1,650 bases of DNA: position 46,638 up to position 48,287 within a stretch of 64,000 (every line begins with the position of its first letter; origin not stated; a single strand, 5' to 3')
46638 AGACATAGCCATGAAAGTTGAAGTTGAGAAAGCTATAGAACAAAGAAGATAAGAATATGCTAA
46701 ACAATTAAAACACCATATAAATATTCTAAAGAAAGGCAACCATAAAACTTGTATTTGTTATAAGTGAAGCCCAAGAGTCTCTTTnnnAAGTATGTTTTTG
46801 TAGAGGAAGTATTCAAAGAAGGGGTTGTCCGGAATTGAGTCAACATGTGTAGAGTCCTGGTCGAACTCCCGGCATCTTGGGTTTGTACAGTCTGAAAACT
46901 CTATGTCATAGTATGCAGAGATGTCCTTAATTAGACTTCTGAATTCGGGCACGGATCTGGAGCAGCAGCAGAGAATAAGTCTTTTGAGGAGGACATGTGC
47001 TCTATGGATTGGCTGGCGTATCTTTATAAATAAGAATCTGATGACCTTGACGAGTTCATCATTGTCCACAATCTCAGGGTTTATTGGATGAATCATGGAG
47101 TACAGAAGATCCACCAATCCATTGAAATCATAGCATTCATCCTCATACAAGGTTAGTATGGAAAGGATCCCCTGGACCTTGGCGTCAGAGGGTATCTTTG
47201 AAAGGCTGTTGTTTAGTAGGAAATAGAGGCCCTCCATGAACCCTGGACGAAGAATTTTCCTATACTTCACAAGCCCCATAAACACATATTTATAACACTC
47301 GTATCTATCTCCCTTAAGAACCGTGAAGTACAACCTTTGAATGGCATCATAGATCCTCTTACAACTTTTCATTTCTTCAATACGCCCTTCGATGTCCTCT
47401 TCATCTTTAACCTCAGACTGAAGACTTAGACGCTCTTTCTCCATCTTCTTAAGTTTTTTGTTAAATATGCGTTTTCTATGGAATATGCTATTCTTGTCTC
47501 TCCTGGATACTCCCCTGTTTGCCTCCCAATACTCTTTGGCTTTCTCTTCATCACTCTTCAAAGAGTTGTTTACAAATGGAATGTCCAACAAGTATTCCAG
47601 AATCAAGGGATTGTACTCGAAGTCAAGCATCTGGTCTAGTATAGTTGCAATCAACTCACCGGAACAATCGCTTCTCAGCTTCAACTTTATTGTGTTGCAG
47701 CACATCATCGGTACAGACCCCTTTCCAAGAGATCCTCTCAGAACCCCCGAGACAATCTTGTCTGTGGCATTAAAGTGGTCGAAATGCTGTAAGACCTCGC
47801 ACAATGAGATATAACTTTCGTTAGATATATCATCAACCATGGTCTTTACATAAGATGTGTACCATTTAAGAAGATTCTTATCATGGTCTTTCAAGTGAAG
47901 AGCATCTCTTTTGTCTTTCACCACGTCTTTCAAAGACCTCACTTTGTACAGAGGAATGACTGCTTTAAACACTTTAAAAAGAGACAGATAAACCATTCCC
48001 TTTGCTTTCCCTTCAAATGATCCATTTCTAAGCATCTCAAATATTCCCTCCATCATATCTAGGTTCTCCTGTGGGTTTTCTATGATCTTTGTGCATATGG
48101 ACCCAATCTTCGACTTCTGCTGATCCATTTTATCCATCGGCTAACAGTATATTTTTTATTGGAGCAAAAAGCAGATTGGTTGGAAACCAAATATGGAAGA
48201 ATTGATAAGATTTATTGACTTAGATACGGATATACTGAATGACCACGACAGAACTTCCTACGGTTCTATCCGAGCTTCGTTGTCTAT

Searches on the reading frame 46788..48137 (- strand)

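Call 48: search_protein_families(library=pfam, proteins=[window:46788-48137:-], max_evalue=0.00001)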
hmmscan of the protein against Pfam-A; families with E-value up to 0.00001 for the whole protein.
window:46788-48137:- (450 aa): 1 family
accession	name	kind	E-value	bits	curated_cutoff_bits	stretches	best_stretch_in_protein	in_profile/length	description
PF07540.16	NOC3p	-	2.2e-17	63.7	26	1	6-96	1-92/92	Nucleolar complex-associated protein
